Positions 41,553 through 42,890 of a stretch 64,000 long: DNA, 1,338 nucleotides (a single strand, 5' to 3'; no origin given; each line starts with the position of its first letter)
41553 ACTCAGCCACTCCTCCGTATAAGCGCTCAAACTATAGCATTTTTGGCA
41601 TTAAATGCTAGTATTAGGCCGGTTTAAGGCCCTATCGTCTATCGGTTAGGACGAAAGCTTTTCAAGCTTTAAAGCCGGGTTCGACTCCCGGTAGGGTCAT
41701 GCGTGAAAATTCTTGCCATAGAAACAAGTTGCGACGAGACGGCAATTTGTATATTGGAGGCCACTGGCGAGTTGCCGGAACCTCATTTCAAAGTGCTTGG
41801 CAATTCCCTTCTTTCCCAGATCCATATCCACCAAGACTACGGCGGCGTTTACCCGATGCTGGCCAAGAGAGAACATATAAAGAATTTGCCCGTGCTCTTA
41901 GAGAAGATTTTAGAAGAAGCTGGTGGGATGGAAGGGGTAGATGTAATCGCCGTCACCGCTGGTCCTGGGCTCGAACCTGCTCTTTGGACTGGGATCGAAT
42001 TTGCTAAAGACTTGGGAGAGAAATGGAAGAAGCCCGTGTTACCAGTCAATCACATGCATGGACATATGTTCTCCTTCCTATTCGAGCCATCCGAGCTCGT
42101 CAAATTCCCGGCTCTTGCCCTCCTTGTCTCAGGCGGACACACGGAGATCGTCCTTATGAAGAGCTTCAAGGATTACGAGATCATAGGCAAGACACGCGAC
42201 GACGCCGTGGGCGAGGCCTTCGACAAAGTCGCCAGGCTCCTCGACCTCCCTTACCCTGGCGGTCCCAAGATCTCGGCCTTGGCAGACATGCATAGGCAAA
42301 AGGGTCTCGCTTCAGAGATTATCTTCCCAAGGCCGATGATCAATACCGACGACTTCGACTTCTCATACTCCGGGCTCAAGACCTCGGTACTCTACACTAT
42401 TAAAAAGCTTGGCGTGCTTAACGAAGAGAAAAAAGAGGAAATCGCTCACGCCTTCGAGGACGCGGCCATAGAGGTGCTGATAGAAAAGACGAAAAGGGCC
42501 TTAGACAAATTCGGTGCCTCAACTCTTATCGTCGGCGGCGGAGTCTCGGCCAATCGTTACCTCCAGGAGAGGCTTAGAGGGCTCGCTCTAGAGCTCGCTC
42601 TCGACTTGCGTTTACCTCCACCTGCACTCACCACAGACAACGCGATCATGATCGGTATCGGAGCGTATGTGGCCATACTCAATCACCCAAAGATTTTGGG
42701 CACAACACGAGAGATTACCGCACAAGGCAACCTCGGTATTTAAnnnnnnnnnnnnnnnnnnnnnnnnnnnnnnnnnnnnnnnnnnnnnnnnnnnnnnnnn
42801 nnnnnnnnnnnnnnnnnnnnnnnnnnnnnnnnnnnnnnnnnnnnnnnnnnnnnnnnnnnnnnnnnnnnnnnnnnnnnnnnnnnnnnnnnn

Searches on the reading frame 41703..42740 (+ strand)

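Call 106: search_protein_families(library=pfam, proteins=[window:41703-42740:+], max_evalue=0.001)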
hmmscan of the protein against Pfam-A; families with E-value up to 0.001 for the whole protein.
window:41703-42740:+ (346 aa): 2 families
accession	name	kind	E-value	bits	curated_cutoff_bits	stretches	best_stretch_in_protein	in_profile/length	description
PF00814.31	TsaD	-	3.7e-83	279.7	24.8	1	30-318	1-263/264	tRNA N6-adenosine threonylcarbamoyltransferase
PF22521.2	HypF_C_2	-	2e-05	24.9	27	1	239-296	161-218/241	Carbamoyltransferase, Kae1-like Domain, second subdomain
